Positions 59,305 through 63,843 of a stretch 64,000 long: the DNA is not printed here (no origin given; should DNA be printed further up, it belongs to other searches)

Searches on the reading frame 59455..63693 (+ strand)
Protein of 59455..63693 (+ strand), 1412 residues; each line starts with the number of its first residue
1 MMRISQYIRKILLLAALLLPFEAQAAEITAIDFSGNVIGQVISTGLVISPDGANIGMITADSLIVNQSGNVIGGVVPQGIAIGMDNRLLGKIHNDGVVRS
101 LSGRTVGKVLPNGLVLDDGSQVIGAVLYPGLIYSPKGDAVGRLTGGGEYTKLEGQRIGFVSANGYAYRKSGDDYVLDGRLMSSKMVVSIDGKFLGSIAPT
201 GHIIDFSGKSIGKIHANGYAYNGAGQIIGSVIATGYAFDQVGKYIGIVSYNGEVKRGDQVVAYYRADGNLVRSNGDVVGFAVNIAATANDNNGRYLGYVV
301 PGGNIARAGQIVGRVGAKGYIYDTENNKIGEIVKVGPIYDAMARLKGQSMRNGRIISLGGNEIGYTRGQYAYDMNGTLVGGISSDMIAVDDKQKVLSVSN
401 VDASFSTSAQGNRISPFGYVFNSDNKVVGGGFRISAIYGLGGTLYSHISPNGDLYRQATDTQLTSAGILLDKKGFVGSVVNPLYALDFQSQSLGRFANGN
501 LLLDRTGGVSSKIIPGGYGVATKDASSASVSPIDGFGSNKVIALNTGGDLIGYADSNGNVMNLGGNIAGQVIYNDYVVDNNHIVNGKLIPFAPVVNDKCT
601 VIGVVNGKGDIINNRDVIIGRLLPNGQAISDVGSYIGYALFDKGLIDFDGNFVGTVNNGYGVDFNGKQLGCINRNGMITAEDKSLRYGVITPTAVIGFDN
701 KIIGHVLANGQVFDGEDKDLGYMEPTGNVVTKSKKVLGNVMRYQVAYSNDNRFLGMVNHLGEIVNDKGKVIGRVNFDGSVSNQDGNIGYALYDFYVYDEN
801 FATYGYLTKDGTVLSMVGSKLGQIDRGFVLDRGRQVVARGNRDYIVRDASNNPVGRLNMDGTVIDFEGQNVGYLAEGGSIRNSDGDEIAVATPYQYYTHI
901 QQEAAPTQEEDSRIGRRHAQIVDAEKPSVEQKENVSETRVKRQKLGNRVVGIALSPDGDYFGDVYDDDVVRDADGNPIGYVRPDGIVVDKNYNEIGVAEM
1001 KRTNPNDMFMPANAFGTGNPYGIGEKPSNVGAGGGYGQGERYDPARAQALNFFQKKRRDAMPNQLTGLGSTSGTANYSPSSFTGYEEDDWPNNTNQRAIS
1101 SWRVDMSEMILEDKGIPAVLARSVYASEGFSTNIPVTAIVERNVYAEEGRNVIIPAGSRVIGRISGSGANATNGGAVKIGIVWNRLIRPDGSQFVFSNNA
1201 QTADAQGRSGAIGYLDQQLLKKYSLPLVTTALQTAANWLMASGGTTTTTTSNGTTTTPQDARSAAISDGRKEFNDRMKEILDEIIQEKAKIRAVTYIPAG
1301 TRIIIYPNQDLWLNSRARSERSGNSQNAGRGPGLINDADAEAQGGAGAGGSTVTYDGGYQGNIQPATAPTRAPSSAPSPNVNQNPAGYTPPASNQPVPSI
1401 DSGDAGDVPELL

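Call 5: search_protein_families(library=pfam, proteins=[window:59455-63693:+], max_evalue=0.1)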
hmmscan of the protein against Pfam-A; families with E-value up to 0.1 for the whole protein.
window:59455-63693:+ (1412 aa): 4 families
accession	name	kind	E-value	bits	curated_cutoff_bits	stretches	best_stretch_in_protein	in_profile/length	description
PF21785.3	Bflower_2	-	5.4e-49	165.2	38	10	797-895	5-100/112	5-fold beta-flower protein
PF03743.19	TrbI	-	3.9e-31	108.8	35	1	1110-1313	2-188/188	Bacterial conjugation TrbI-like protein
PF21784.3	Bflower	-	1.8e-12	48.1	25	2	337-400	2-64/116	4-fold beta flower protein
PF12396.14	DUF3659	-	1.2e-05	25.5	24.8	1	726-775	11-56/61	Protein of unknown function (DUF3659)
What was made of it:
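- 59455..63693 (+): virB10 (1412 aa): beta-flower repeats plus a C-terminal TrbI domain. Pfam Bflower_2 E 5e-49 and TrbI E 4e-31 (call 5).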

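Call 14: find_encoding_contigs(protein=window:59455-63693:+, flank=10000, max_places=4)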
Protein window:59455-63693:+ (1412 aa): no gene with exactly this product is on record in the collection.

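Call 25: find_encoding_contigs(protein=window:59458-63693:+, flank=10000, max_places=3)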
Protein window:59458-63693:+ (1411 aa): no gene with exactly this product is on record in the collection.
